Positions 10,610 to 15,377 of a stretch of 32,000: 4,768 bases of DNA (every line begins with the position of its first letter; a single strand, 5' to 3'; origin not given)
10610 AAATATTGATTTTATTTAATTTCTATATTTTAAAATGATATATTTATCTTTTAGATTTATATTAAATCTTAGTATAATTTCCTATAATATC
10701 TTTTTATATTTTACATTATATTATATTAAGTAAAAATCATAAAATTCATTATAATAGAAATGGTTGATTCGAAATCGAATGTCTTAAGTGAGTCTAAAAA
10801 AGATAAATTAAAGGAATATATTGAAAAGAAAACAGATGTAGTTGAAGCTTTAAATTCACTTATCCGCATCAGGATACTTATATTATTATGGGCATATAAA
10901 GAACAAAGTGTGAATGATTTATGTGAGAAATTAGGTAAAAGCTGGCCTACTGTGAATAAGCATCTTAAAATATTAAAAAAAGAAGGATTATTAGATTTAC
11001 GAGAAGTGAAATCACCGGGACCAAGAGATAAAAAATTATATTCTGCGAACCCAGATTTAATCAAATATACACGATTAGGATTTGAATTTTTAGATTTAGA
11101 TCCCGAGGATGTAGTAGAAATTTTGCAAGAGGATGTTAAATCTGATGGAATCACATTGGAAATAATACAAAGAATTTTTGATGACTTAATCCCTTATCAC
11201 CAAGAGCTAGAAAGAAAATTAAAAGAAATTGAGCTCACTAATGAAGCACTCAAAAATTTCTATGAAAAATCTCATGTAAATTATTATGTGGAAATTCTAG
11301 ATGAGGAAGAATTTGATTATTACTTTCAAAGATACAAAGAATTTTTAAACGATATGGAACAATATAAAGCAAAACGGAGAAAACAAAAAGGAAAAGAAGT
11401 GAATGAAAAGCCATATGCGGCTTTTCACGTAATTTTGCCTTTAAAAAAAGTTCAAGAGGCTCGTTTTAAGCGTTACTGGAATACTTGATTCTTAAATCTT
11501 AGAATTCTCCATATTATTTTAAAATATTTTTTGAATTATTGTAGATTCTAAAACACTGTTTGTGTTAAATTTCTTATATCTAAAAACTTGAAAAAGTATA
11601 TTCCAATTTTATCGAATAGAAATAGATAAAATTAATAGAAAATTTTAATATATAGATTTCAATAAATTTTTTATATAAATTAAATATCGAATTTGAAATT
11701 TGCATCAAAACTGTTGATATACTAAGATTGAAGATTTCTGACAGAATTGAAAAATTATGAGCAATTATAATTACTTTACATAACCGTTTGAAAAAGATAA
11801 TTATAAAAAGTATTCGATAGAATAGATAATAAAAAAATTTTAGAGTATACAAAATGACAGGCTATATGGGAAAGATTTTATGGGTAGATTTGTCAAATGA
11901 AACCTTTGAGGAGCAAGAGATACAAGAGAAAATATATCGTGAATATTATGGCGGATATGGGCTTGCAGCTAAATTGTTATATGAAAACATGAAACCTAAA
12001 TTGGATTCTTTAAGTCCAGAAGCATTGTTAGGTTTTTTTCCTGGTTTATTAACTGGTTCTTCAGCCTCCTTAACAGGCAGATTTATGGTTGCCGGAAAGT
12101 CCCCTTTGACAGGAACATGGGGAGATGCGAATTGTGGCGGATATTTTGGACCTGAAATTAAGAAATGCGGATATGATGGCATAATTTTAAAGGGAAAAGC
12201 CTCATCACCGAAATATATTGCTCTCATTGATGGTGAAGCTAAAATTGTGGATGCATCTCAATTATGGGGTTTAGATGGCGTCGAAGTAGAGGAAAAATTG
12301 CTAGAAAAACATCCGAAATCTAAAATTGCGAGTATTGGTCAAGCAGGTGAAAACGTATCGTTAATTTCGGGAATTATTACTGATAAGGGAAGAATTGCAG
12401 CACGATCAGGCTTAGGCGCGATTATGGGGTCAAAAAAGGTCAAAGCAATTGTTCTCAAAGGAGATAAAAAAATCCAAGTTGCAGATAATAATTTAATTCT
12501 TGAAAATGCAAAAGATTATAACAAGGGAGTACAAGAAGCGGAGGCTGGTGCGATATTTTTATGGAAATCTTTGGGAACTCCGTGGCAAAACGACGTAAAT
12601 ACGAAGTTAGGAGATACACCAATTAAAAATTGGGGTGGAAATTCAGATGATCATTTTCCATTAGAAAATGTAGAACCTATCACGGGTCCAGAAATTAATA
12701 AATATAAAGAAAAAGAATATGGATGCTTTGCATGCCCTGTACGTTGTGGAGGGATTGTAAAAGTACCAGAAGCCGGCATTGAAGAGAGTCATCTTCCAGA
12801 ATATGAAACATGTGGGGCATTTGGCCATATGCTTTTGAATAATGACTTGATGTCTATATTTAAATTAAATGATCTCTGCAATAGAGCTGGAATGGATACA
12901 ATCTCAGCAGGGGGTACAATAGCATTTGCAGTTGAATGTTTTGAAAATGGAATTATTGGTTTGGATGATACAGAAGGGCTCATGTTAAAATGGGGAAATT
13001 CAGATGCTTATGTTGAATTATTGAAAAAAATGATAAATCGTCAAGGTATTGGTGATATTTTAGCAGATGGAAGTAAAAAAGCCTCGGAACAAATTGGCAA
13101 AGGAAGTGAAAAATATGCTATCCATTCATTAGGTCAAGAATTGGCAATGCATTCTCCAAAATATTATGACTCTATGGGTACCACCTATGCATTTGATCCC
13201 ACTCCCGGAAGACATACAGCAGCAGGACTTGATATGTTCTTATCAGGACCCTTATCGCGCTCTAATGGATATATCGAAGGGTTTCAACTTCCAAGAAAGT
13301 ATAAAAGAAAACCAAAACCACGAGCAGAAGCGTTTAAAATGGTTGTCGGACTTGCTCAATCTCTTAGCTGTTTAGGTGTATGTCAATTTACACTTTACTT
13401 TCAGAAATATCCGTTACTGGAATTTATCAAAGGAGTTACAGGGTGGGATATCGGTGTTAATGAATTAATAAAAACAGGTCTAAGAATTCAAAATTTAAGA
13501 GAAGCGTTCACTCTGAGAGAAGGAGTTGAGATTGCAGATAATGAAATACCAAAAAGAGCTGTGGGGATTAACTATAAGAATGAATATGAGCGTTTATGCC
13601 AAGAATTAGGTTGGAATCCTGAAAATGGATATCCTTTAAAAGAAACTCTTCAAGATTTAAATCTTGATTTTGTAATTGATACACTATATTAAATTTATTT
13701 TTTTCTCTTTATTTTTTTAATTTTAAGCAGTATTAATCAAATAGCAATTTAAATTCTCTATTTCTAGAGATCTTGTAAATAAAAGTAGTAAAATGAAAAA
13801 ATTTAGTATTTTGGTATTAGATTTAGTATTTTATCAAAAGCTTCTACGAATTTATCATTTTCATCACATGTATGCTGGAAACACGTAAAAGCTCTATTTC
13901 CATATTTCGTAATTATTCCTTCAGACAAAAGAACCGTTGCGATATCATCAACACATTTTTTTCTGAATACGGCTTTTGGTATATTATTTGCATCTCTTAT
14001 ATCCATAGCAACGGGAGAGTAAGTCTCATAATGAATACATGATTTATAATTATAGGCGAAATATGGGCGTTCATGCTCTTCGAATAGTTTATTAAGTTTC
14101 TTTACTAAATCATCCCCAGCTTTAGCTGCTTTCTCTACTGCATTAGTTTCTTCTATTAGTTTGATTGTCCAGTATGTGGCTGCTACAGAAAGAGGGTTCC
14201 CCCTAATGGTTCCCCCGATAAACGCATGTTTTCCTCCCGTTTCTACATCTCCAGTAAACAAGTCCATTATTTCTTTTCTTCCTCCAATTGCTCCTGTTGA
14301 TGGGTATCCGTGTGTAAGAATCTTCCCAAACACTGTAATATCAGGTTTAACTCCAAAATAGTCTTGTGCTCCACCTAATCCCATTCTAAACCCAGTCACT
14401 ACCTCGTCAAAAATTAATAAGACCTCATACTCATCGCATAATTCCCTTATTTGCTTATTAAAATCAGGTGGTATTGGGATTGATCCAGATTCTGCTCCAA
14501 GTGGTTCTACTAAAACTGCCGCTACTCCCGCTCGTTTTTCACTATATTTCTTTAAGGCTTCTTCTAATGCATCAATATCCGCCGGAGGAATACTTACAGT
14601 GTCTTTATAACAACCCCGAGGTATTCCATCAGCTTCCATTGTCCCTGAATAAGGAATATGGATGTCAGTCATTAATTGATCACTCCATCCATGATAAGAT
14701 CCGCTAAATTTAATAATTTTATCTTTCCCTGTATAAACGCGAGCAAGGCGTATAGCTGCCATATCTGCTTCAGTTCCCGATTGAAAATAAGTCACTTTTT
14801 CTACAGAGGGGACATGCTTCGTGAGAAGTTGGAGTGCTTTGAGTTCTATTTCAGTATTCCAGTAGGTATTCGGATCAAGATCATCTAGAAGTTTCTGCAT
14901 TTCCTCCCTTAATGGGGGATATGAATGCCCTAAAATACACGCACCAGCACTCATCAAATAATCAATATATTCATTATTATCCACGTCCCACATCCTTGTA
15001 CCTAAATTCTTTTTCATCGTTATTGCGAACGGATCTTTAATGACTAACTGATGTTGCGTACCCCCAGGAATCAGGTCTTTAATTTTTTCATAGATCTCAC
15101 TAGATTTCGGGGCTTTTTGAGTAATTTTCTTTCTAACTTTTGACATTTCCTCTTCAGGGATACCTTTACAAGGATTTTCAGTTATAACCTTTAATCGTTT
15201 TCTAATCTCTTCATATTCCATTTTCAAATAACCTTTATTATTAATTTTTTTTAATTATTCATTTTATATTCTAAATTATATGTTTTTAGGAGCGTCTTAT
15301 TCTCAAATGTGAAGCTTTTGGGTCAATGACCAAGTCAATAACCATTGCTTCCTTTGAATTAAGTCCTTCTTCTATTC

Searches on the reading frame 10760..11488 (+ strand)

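Call 6: search_protein_families(library=pfam, proteins=[window:10760-11488:+], max_evalue=0.1)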
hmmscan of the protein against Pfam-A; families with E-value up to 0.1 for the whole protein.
window:10760-11488:+ (242 aa): 16 families
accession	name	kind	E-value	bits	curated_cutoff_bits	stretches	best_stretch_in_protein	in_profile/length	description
PF01022.26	HTH_5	-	1.7e-09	37.8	22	1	36-78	4-45/47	Bacterial regulatory protein, arsR family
PF13412.12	HTH_24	-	1.3e-08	34.7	21.9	1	35-78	4-47/48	Winged helix-turn-helix DNA-binding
PF12840.13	HTH_20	-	3.7e-06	27.2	27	1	36-81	6-51/51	Helix-turn-helix domain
PF13551.12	HTH_29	-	8.5e-05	23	28.1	1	38-93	1-58/64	Winged helix-turn helix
PF13384.12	HTH_23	-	0.00034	20.8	24.6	1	35-80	4-49/50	Homeodomain-like domain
PF01047.28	MarR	-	0.00052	20.3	24.6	1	37-79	6-48/59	MarR family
PF12802.13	MarR_2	-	0.0007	20.2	27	1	46-83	17-55/61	MarR family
PF00392.27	GntR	-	0.0017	18.4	27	1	50-81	26-57/64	Bacterial regulatory proteins, gntR family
PF13730.12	HTH_36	-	0.002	18.3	25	1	38-78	9-55/55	Helix-turn-helix domain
PF08279.18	HTH_11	-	0.0024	18.1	25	1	38-78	4-44/55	HTH domain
PF01978.25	TrmB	-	0.0048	17.1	25.6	1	40-96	14-64/68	Sugar-specific transcriptional regulator TrmB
PF25212.1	HVO_A0114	-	0.0056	16.9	27.6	1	36-83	24-71/84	HVO_A0114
PF24033.1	DUF7342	-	0.029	14.8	31.6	0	48-106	17-70/150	Family of unknown function (DUF7342)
PF08383.16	Maf_N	-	0.034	14.3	27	0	106-123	16-33/34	Maf N-terminal region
PF08220.18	HTH_DeoR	-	0.063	13.5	21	0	39-78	5-44/57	DeoR-like helix-turn-helix domain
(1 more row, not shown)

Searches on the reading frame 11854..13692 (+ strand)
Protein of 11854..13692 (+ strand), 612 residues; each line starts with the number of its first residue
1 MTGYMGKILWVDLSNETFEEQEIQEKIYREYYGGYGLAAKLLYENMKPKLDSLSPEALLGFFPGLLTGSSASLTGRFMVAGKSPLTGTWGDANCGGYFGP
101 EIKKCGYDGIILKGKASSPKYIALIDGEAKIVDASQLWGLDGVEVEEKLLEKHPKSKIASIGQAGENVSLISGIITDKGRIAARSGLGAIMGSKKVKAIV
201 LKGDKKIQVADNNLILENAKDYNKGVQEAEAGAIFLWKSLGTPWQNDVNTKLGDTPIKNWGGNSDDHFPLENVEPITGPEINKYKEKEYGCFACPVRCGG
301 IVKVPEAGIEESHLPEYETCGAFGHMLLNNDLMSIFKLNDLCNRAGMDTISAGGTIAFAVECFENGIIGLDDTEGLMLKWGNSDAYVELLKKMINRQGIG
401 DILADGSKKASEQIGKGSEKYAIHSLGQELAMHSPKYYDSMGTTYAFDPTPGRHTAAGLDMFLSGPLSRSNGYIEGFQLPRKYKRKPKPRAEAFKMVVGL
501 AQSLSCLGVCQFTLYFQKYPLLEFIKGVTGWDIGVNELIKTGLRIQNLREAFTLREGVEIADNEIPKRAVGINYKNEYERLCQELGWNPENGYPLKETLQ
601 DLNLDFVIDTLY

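Call 8: search_protein_families(library=pfam, proteins=[window:11854-13692:+], max_evalue=0.01)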
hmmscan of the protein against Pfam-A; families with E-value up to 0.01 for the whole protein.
window:11854-13692:+ (612 aa): 2 families
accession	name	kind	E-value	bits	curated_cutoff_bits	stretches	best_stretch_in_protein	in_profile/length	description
PF01314.23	AFOR_C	-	9.6e-89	298.6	27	1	220-604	4-385/385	Aldehyde ferredoxin oxidoreductase, domains 2 & 3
PF02730.20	AFOR_N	-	1.4e-71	240.8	29.8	1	6-203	1-198/199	Aldehyde ferredoxin oxidoreductase, N-terminal domain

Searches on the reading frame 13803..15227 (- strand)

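Call 8: search_protein_families(library=pfam, proteins=[window:13803-15227:-], max_evalue=0.01)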
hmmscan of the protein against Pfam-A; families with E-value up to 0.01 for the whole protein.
window:13803-15227:- (474 aa): 2 families
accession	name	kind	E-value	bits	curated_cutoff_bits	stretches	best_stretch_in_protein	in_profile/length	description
PF00202.27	Aminotran_3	-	1.6e-60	205.4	30.5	1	65-386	7-334/403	Aminotransferase class-III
PF00155.27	Aminotran_1_2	-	1.2e-05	25.1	19.7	1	216-298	128-210/361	Aminotransferase class I and II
